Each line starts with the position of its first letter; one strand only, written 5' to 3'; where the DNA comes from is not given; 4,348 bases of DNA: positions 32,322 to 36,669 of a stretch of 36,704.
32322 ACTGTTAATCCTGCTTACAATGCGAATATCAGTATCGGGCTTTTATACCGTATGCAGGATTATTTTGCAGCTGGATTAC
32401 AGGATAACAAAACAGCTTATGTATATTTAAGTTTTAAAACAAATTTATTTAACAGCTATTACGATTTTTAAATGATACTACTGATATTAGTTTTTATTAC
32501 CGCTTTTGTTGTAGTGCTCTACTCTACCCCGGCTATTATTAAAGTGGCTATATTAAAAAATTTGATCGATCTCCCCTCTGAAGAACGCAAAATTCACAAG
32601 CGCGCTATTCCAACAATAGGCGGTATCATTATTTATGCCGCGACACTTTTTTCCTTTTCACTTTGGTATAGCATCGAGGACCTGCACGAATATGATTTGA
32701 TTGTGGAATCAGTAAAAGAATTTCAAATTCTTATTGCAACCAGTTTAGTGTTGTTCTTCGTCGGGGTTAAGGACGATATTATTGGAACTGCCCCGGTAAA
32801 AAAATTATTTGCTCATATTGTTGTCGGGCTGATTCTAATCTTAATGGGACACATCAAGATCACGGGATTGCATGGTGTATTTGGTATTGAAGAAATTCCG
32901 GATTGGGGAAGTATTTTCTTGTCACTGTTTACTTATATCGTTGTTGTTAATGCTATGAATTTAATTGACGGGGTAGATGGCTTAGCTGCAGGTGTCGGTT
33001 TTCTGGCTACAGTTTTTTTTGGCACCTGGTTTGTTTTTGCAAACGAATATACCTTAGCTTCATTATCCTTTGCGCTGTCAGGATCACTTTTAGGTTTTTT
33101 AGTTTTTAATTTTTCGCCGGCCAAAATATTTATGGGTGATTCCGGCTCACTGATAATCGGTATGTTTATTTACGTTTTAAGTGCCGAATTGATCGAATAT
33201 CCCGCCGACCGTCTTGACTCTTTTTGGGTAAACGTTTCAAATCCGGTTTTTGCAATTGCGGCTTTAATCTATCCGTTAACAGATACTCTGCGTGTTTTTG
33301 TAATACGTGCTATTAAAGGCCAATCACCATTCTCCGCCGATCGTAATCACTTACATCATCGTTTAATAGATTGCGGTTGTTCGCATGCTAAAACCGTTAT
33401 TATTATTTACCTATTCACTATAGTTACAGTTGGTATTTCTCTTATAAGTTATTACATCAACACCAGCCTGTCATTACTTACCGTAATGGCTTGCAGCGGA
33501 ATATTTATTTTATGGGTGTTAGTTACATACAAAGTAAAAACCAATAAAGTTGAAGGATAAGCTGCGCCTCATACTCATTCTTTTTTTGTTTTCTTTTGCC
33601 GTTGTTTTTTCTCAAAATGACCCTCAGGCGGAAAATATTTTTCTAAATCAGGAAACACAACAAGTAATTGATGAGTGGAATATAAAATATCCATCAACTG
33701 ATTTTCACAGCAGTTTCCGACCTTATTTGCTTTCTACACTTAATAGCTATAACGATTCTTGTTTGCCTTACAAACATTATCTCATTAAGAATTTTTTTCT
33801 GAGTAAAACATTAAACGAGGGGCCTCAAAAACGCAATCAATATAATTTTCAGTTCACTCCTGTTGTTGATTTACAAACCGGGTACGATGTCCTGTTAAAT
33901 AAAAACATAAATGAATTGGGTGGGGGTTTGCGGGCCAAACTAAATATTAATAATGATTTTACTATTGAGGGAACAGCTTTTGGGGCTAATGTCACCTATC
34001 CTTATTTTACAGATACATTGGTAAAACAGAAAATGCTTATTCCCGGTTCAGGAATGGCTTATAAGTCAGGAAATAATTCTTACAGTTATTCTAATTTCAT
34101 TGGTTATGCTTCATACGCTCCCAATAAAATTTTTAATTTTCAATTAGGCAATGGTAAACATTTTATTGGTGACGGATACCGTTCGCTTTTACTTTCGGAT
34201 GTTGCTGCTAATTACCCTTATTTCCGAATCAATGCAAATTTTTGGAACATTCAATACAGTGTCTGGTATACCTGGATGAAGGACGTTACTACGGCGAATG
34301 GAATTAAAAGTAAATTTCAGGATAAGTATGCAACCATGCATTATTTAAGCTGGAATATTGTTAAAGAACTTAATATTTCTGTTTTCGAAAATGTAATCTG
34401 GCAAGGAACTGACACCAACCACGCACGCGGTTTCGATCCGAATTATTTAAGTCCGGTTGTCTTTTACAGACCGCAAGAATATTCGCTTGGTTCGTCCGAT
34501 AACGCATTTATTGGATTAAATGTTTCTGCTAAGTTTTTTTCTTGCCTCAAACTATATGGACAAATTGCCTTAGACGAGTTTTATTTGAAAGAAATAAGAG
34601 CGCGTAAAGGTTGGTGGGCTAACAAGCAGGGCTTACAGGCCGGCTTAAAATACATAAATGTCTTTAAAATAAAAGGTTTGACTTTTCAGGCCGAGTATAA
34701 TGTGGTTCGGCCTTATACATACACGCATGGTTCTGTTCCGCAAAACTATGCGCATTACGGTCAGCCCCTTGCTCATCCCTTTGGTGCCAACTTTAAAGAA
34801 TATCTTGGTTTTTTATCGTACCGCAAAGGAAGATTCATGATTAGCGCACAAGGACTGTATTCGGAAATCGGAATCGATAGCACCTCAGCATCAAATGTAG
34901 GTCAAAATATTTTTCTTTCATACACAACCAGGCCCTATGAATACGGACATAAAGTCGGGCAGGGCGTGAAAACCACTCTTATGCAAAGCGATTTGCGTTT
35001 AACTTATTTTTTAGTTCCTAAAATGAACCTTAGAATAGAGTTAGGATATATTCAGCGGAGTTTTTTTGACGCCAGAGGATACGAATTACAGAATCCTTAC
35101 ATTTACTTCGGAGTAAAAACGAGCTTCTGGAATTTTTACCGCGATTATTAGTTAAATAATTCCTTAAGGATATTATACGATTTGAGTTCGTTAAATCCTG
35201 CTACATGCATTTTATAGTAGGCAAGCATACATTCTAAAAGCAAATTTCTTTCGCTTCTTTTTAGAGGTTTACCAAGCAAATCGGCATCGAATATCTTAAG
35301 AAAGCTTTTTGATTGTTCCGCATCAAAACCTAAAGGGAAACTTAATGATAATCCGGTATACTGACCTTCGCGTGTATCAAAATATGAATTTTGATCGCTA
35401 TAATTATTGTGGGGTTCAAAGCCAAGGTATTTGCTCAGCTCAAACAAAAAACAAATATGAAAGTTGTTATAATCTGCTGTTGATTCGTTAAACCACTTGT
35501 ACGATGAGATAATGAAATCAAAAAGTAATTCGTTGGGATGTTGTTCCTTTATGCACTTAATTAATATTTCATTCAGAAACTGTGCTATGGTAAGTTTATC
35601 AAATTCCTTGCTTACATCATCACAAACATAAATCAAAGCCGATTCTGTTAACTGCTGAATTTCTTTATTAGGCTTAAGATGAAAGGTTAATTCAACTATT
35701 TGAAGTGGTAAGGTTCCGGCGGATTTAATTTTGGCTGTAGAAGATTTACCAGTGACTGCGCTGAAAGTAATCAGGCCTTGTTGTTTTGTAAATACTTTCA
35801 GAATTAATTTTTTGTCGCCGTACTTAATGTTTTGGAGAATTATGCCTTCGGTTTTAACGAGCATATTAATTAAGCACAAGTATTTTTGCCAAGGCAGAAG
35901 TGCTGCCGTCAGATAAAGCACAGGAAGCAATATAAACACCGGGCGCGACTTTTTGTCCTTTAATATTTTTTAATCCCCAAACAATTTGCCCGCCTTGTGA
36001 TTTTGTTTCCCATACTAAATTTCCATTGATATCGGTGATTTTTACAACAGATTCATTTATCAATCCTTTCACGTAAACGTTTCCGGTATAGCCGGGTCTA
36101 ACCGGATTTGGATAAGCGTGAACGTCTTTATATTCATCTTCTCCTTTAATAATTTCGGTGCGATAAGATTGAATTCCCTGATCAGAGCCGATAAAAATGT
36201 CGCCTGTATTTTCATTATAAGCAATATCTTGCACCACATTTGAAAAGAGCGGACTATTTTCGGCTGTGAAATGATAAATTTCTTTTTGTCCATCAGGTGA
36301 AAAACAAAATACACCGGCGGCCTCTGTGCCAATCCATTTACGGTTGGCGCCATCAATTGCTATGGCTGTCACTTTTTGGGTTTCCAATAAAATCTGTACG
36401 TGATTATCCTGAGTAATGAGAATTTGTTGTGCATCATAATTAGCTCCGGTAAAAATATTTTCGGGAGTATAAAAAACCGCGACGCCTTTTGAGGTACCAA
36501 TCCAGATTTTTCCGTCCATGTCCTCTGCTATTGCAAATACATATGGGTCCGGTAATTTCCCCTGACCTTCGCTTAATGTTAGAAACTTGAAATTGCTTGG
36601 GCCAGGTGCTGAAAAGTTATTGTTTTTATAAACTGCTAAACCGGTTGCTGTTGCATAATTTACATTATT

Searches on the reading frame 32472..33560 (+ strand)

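Call 67: search_protein_families(library=pfam, proteins=[window:32472-33560:+], max_evalue=0.00001)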
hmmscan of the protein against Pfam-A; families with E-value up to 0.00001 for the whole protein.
window:32472-33560:+ (362 aa): 1 family
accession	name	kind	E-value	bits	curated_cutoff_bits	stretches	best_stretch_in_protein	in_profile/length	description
PF00953.26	Glycos_transf_4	-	6e-39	134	27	1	86-238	3-157/160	Glycosyl transferase family 4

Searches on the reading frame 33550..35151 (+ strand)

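Call 68: search_protein_families(library=pfam, proteins=[window:33550-35151:+], max_evalue=0.001)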
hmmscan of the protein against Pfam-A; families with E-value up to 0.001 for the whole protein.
window:33550-35151:+ (533 aa): 1 family
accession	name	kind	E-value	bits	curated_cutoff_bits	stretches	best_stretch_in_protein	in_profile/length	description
PF14052.12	Caps_assemb_Wzi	-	1.6e-06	27.8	30.1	1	195-509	82-384/392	Capsule assembly protein Wzi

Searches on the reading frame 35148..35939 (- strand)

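Call 68: search_protein_families(library=pfam, proteins=[window:35148-35939:-], max_evalue=0.001)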
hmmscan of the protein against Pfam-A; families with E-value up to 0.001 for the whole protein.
window:35148-35939:- (263 aa): 2 families
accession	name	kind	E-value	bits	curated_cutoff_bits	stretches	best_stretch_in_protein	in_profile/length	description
PF11967.14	RecO_N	-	7.6e-14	51.9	27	1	26-103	1-77/80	Recombination protein O N terminal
PF02565.21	RecO_C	-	4.6e-11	43.1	22.1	1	112-177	3-67/157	Recombination protein O C terminal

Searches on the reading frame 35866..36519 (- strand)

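Call 68: search_protein_families(library=pfam, proteins=[window:35866-36519:-], max_evalue=0.001)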
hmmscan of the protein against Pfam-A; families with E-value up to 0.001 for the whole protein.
window:35866-36519:- (217 aa): 2 families
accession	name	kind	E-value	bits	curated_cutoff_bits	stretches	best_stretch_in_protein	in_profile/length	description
PF18962.6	Por_Secre_tail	-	9.7e-05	23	27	1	136-213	2-73/75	Secretion system C-terminal sorting domain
PF07494.17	Reg_prop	-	0.00012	22.3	20.4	0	2-10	15-23/24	Two component regulator propeller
